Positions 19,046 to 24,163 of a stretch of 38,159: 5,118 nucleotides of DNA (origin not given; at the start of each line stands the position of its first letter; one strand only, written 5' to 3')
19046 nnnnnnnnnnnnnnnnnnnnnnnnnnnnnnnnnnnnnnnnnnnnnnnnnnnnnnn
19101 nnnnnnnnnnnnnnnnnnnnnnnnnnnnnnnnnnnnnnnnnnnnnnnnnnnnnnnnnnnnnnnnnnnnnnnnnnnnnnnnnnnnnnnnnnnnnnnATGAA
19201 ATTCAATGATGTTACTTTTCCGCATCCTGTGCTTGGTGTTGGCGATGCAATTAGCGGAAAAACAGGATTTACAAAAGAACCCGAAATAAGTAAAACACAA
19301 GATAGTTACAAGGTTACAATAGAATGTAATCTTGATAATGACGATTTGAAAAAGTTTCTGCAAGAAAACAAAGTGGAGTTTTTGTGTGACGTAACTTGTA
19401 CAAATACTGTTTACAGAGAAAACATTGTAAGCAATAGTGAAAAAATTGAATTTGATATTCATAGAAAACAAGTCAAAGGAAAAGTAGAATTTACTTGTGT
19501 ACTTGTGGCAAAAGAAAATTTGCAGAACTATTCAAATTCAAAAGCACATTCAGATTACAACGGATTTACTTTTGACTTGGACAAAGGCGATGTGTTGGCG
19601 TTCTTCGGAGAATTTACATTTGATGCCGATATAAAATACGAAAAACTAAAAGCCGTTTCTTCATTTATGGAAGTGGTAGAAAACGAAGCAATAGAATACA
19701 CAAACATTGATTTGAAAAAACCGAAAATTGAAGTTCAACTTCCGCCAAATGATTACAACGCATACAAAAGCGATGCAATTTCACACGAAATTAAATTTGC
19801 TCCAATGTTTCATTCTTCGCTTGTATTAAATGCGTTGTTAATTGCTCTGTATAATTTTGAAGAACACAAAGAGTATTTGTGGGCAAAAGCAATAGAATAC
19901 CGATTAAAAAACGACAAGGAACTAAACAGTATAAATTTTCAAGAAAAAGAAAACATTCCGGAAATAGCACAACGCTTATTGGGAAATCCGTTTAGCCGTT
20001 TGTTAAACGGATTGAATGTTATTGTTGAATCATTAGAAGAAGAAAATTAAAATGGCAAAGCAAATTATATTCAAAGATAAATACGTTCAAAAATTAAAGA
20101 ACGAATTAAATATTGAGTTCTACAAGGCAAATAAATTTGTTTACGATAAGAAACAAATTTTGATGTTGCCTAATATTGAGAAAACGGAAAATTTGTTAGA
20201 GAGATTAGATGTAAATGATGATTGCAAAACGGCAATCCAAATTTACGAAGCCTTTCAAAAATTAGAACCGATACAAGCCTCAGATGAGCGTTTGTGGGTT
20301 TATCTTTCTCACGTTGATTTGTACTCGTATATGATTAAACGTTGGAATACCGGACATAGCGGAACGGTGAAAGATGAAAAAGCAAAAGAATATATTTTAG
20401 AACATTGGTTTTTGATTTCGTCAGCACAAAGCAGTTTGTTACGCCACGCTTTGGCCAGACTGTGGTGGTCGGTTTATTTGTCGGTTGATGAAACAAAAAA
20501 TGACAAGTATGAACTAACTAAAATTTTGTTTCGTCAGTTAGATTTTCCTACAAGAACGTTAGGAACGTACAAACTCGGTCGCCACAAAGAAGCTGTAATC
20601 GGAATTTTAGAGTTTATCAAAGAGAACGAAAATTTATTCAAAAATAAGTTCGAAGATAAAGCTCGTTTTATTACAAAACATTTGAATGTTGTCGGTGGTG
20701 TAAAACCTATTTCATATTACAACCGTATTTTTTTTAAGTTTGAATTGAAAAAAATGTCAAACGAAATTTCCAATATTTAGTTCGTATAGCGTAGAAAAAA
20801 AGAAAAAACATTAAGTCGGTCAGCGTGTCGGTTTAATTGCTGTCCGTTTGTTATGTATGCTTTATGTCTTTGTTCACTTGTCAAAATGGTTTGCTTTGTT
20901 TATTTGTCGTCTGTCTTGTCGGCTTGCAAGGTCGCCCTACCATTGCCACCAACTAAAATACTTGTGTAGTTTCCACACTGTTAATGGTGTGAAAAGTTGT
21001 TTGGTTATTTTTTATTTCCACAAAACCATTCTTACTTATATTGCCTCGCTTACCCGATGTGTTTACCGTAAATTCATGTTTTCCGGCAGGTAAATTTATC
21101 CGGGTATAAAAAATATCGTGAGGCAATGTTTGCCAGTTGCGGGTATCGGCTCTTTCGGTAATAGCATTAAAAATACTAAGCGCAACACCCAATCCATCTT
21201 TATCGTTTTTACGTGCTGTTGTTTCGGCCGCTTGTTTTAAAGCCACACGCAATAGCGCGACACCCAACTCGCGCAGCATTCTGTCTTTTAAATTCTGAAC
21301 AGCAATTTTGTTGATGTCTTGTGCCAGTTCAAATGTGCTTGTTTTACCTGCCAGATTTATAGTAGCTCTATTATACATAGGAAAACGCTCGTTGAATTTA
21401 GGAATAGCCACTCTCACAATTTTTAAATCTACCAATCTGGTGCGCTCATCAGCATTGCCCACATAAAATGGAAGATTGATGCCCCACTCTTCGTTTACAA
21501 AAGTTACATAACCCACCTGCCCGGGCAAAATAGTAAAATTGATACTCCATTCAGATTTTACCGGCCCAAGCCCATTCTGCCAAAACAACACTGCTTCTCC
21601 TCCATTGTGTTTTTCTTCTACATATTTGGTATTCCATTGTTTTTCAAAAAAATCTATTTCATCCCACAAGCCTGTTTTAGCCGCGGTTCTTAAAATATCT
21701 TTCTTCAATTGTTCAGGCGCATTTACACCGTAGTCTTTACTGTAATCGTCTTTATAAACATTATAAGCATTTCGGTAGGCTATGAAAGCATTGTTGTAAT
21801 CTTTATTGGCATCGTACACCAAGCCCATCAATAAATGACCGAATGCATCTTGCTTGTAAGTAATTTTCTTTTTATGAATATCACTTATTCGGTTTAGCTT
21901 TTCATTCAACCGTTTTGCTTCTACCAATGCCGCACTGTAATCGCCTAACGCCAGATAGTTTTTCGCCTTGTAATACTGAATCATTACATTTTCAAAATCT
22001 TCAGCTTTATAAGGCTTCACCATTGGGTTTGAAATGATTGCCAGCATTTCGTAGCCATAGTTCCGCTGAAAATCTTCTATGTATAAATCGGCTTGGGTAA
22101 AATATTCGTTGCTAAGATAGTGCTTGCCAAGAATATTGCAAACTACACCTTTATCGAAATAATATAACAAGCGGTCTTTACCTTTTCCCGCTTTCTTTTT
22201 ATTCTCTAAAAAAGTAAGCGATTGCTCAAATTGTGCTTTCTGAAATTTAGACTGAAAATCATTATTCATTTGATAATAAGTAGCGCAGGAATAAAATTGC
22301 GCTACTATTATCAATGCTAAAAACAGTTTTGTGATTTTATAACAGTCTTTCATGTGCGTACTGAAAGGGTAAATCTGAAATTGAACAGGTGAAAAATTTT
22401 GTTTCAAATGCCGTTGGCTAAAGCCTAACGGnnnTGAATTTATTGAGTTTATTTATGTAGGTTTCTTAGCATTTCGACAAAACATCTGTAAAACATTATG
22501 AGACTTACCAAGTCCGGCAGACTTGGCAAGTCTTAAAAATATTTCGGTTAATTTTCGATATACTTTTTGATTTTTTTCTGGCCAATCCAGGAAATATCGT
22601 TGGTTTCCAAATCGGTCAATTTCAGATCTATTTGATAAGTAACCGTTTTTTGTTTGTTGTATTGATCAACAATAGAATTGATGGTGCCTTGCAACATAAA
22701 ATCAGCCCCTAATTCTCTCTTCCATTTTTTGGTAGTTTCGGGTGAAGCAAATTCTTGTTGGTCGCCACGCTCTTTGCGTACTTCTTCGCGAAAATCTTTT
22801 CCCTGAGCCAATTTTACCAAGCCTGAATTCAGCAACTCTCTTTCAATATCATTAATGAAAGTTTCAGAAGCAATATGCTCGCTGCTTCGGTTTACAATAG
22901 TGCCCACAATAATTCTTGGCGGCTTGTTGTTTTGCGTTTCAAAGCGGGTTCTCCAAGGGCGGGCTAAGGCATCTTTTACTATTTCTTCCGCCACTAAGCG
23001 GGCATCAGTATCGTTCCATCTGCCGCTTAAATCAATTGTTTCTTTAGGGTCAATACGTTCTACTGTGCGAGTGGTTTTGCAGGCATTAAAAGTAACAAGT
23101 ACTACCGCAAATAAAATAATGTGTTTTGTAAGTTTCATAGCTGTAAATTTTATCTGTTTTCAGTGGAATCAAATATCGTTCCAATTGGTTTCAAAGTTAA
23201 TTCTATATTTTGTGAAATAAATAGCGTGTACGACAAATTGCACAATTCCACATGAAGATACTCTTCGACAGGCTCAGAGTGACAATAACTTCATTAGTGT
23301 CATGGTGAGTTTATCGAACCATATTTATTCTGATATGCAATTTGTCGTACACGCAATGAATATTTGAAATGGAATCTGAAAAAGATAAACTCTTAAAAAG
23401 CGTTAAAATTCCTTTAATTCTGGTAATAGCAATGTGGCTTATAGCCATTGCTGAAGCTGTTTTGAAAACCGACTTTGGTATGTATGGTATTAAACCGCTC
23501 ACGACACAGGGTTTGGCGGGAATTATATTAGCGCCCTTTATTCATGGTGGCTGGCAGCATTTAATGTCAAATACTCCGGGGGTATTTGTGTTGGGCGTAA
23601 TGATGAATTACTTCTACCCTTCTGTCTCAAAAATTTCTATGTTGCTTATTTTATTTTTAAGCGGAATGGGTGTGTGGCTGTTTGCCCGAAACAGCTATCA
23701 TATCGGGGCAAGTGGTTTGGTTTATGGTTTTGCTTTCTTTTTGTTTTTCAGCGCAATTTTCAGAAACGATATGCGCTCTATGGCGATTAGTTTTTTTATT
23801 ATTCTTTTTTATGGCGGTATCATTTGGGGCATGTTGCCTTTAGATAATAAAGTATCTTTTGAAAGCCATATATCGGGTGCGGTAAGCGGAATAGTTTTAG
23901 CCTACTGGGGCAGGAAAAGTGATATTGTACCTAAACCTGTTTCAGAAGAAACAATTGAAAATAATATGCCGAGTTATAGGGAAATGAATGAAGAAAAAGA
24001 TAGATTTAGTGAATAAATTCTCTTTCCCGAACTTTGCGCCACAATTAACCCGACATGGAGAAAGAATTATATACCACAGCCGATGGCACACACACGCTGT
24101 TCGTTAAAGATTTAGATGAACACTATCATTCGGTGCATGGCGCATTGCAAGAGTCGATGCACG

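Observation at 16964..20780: Four-gene plus-strand cassette centred on a second MORC/MutL-type GHKL ATPase with three unassignable partners (candidate undescribed system)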

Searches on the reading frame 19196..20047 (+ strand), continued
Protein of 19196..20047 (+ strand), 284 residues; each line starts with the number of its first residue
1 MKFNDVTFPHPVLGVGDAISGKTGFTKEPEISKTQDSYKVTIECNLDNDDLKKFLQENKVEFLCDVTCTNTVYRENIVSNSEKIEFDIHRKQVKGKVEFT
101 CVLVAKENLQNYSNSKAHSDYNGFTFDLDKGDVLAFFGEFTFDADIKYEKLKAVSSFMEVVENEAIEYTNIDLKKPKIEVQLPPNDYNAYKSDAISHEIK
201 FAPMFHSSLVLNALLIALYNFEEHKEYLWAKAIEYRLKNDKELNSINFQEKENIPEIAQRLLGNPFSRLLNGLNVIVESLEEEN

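Call 86: search_protein_families(library=pfam, alignment_id=A7, max_evalue=0.0001)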
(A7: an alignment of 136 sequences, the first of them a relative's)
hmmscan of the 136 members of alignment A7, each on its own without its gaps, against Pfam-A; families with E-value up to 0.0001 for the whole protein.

A. member 1, L001:2014-3741:- (576 aa): 1 family
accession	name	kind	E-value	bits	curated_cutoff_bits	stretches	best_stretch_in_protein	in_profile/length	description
PF19192.6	Response_reg_2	-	2.1e-22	80.6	27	1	13-165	1-176/180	Response receiver domain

B. families by the number of members that match (of 136 scanned): 111 families (the first 25 are shown)
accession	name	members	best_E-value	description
PF13391.12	HNH_2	9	2.3e-14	HNH endonuclease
PF09561.16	RE_HpaII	7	4.1e-138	HpaII restriction endonuclease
PF13589.12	HATPase_c_3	6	3.1e-23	Histidine kinase-, DNA gyrase B-, and HSP90-like ATPase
PF09509.15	Hypoth_Ymh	5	1.4e-18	Protein of unknown function (Hypoth_ymh)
PF04326.19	SLFN_AlbA_2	5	1.2e-15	Schlafen, AlbA_2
PF02976.21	MutH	4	4.6e-38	DNA mismatch repair enzyme MutH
PF02518.31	HATPase_c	4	4.4e-13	Histidine kinase-, DNA gyrase B-, and HSP90-like ATPase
PF01844.29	HNH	3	5.8e-12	HNH endonuclease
PF07690.21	MFS_1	2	2.8e-55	Major Facilitator Superfamily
PF19192.6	Response_reg_2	2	1.1e-26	Response receiver domain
PF01230.28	HIT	2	4.9e-23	HIT domain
PF13749.12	HATPase_c_4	2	2.1e-19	Putative ATP-dependent DNA helicase recG C-terminal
PF14279.12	HNH_5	2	4.2e-12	HNH endonuclease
PF04851.21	ResIII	2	4.5e-12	Type III restriction enzyme, res subunit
PF01381.28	HTH_3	2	1.6e-11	Helix-turn-helix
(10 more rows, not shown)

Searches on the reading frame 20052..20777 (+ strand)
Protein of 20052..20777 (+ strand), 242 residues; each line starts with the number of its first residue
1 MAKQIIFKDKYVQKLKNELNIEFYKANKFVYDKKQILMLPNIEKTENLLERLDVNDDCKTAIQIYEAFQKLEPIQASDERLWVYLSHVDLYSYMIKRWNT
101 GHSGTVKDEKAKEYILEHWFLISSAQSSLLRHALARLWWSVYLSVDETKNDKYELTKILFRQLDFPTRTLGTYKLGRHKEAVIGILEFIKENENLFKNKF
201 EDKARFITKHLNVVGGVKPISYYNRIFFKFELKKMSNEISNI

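Call 5: search_protein_families(library=pfam, proteins=[window:20052-20777:+], max_evalue=1)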
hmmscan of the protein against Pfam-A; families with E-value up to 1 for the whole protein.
window:20052-20777:+ (242 aa): 1 family
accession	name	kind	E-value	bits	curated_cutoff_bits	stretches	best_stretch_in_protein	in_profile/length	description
PF19866.4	DUF6339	-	7.6e-55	185.8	23.2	1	56-229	1-170/175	Family of unknown function (DUF6339)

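Call 6: search_protein_families(library=padloc, proteins=[window:20052-20777:+], max_evalue=1)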
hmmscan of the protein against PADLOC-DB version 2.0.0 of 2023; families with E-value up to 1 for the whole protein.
window:20052-20777:+ (242 aa): 4 families
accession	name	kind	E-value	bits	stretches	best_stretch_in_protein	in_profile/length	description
PDLC04586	PDC-M33C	-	7.1e-36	121.9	1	10-218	24-221/247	-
PDLC04584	PDC-M33C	-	8.7e-21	72.6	1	7-218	23-224/250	-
PDLC04587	PDC-M33C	-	1.3e-17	62.1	1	62-226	69-232/312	-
PDLC04585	PDC-M33C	-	1.7e-17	62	1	56-217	69-230/346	-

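Call 7: search_protein_families(library=ncbifam, proteins=[window:20052-20777:+], max_evalue=1)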
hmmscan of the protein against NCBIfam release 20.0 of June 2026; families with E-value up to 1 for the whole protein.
window:20052-20777:+ (242 aa): 0 families

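Call 23: find_homologous_proteins(query=window:20052-20777:+, max_evalue=0.001)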
Query window:20052-20777:+ (242 aa): 274 proteins with E <= 0.001 among 595 candidates; the best 120 are listed.
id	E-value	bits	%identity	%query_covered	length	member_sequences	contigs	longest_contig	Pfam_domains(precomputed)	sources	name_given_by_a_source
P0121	5.7e-156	535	100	100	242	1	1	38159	PF19866.5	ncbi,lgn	-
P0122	1.3e-126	439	82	100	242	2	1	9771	PF19866.5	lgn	-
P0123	1.9e-125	435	81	100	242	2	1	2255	PF19866.5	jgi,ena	-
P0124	2.9e-125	434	82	99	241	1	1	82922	PF19866.5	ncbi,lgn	-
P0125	2.7e-124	431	81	100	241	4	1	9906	PF19866.5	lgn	-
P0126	9.0e-122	423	80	100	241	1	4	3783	PF19866.5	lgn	-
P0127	4.8e-121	420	77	100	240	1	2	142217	PF19866.5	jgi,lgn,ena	-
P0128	1.1e-120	419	77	100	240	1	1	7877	PF19866.5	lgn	-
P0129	4.5e-120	417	76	100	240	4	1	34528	PF19866.5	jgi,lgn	-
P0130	8.7e-120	416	81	98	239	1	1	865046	PF19866.5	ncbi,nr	ncbi:MAG: hypothetical protein JST29_05670 [Bacteroidetes bacterium]|nr:hypothetical protein [Bacter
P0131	1.1e-119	416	77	100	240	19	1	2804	PF19866.5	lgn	-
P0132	2.6e-119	415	80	100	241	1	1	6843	PF19866.5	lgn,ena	-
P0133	3.4e-119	414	78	100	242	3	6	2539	PF19866.5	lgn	-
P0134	6.4e-119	413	77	100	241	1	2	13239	PF19866.5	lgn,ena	-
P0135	5.8e-117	407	75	100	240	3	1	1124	PF19866.5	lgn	-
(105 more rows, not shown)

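Call 27: search_solved_structures(query=A2, max_evalue=10)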
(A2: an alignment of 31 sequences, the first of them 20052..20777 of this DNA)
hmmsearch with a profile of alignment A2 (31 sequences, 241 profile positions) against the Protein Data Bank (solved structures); distinct sequences matched with E-value up to 10: 0.

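Call 35: predict_structure(alignment_id=A2)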
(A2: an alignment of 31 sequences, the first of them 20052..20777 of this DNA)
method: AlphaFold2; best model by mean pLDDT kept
length: 242 residues; sequences in the alignment: 31
mean_pLDDT: 72.3   pTM: 0.73
mean pLDDT of the five models: 72.3, 71.2, 69.5, 68.2, 64.9
residues with pLDDT >= 90: 32; 70-90: 121; 50-70: 60; < 50: 29
segments of 3 or more residues with pLDDT < 50: 1-10, 33-38, 163-175
pLDDT, mean of each block of 10 residues (from residue 1): 37 58 58 49 79 91 92 79 82 81 72 72 59 84 91 91 50 58 85 79 73 60 74 82 80
secondary structure, 60 per line:
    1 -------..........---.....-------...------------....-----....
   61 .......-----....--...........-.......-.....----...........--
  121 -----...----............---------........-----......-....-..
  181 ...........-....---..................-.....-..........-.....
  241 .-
elements in order: H8-17 H21-25 H48-51 H57-67 H73-76 H79-89 H91-97 H99-103 H108-118 H133-144 H154-161 H167-172 H174-177 H179-191 H193-196 H200-217 H219-223 H225-234 H236-241

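Call 39: fold_search(model_id=the predicted structure, library=pdb)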
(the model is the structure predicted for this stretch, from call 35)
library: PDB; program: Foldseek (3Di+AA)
matches with E <= 10: 12; with E <= 0.001: 0
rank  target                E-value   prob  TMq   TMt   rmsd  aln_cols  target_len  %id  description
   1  5cwp                  3.5e+00  0.08  0.20  0.21  14.8       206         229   12  Crystal structure of de novo designed helical repeat protein DHR79 (released 2015-12-16)
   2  7upq_J                4.3e+00  0.06  0.18  0.21  16.1       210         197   10  Crystal structure of designed heterotrimeric assembly DHT03_1arm_A21/B/C (released 2022-12-14)
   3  4osr_A                4.5e+00  0.04  0.19  0.11  15.2       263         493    8  Crystal structure of the S505K mutant of TAL effector dHax3 (released 2014-05-28)
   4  7upq_A                4.9e+00  0.05  0.18  0.21  16.2       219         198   11  Crystal structure of designed heterotrimeric assembly DHT03_1arm_A21/B/C (released 2022-12-14)
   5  5cwf_D                5.9e+00  0.06  0.19  0.24  16.1       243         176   14  Crystal structure of de novo designed helical repeat protein DHR8 (released 2015-12-16)
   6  4ost_A                5.9e+00  0.03  0.18  0.11  15.2       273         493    7  Crystal structure of the S505C mutant of TAL effector dHax3 (released 2014-05-28)
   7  7upp_A                7.7e+00  0.06  0.22  0.19  13.4       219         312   11  Crystal structure of designed heterotrimeric assembly DHT03_2arm_A21/B21/C long (released 2022-12-14)
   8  6mpv_B                8.4e+00  0.01  0.11  0.10  24.6       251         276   16  Cryo-electron microscopy structure of Plasmodium falciparum Rh5/CyRPA/Ripr invasion complex (released 2018-12-12)
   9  6emf_B                8.8e+00  0.02  0.18  0.18  15.1       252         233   13  Crystal structure of Rrp1 from Chaetomium thermophilum in space group C2 (released 2017-12-27)
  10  3l8i_C                8.8e+00  0.02  0.15  0.16  17.5       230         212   11  Crystal structure of CCM3, a cerebral cavernous malformation protein critical for vascular integrity (released 2010-05-19)
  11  8fn1_A                8.8e+00  0.01  0.11  0.10  18.2       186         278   15  CryoEM structure of Go-coupled NTSR1 (released 2023-03-29)
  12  4ot0_A                9.2e+00  0.02  0.17  0.11  15.9       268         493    8  Crystal structure of the S505T mutant of TAL effector dHax3 (released 2014-05-28)

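Call 58: search_protein_families(library=phrogs, proteins=[window:20052-20777:+], max_evalue=0.1)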
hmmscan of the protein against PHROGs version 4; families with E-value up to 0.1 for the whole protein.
window:20052-20777:+ (242 aa): 1 family
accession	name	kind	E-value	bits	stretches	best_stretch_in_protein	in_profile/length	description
phrog_6773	-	unknown function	0.025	15.5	1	12-67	21-72/138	-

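Call 102: fold_search(model_id=the predicted structure, library=viral)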
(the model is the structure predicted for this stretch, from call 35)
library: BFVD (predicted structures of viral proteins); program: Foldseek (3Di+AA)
matches with E <= 10: 8; with E <= 0.001: 0
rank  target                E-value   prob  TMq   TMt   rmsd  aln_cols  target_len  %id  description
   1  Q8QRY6                4.1e+00  0.02  0.13  0.07  38.3       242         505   14  Regulatory protein IE1 [Panine betaherpesvirus 2]
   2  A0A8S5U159            4.9e+00  0.02  0.13  0.07  24.1       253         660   10  Minor tail protein (Fragment) [Myoviridae sp. ctumZ20]
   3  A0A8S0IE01            6.2e+00  0.03  0.15  0.12  23.7       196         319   12  (no name in the UniProt tables at hand)
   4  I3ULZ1                6.2e+00  0.02  0.16  0.16  18.6       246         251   11  Uncharacterized protein (Fragment) [Synechococcus phage S-CBP3]
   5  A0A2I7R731            6.4e+00  0.02  0.14  0.09  18.9       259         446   11  (no name in the UniProt tables at hand)
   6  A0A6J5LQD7            6.7e+00  0.02  0.15  0.17  15.6       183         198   16  Uncharacterized protein [uncultured Caudovirales phage]
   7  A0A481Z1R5            7.4e+00  0.02  0.16  0.14  16.9       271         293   13  Middle domain of initiation factor 4G [Mimivirus LCMiAC02]
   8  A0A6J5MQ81            9.2e+00  0.01  0.13  0.08  24.2       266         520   13  Uncharacterized protein [uncultured Caudovirales phage]

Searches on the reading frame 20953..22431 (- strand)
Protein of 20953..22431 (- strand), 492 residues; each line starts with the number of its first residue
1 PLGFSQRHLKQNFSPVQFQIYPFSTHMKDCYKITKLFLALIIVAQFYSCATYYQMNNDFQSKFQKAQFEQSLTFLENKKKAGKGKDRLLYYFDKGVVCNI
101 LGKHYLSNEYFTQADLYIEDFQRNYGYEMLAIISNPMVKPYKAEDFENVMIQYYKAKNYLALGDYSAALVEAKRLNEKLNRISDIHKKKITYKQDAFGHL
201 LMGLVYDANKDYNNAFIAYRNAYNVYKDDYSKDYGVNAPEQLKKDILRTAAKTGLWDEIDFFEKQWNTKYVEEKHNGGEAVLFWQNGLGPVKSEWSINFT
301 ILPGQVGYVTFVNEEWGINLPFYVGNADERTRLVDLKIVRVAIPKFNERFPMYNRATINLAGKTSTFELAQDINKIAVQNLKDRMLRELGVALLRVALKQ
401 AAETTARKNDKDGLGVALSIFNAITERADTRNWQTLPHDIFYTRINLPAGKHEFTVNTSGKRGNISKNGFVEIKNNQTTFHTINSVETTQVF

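Call 13: search_protein_families(library=pfam, proteins=[window:20953-22431:-], max_evalue=0.001)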
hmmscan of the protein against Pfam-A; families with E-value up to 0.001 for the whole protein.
window:20953-22431:- (492 aa): 0 families

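Call 100: search_protein_families(library=pfam, proteins=[window:20953-22431:-], max_evalue=0.05)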
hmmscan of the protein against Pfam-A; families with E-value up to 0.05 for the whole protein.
window:20953-22431:- (492 aa): 1 family
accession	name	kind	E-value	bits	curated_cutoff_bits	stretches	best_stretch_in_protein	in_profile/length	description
PF07719.23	TPR_2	-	0.021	15.4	27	0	196-228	1-33/34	Tetratricopeptide repeat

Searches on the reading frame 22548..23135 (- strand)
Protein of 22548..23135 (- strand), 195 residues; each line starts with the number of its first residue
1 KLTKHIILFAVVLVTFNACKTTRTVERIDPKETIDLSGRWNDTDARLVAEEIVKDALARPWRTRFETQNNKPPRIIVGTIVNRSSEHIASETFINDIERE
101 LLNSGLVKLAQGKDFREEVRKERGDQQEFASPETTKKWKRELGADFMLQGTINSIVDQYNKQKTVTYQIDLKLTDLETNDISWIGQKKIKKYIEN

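Call 100: search_protein_families(library=pfam, proteins=[window:22548-23135:-], max_evalue=0.05)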
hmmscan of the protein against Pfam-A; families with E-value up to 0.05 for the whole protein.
window:22548-23135:- (195 aa): 4 families
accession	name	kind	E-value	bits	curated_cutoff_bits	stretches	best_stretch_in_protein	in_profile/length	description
PF13036.11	LpoB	-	5.4e-40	137.1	22.3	1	44-189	1-147/147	Peptidoglycan-synthase activator LpoB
PF05643.16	GNA1162-like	-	0.0039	17.2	25.9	1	68-190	7-129/185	Putative lipoprotein GNA1162-like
PF16026.10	MIEAP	-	0.016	15.7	27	1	3-59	34-88/195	Mitochondria-eating protein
PF04052.18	TolB_N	-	0.048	14.2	22.4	0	68-158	8-89/106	TolB amino-terminal domain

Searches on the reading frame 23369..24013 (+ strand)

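Call 100: search_protein_families(library=pfam, proteins=[window:23369-24013:+], max_evalue=0.05)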
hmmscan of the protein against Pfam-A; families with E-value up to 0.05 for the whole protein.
window:23369-24013:+ (215 aa): 1 family
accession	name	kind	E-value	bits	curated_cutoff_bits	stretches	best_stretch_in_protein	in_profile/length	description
PF01694.28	Rhomboid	-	6.2e-16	59.3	22.6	1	50-180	5-139/143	Rhomboid domain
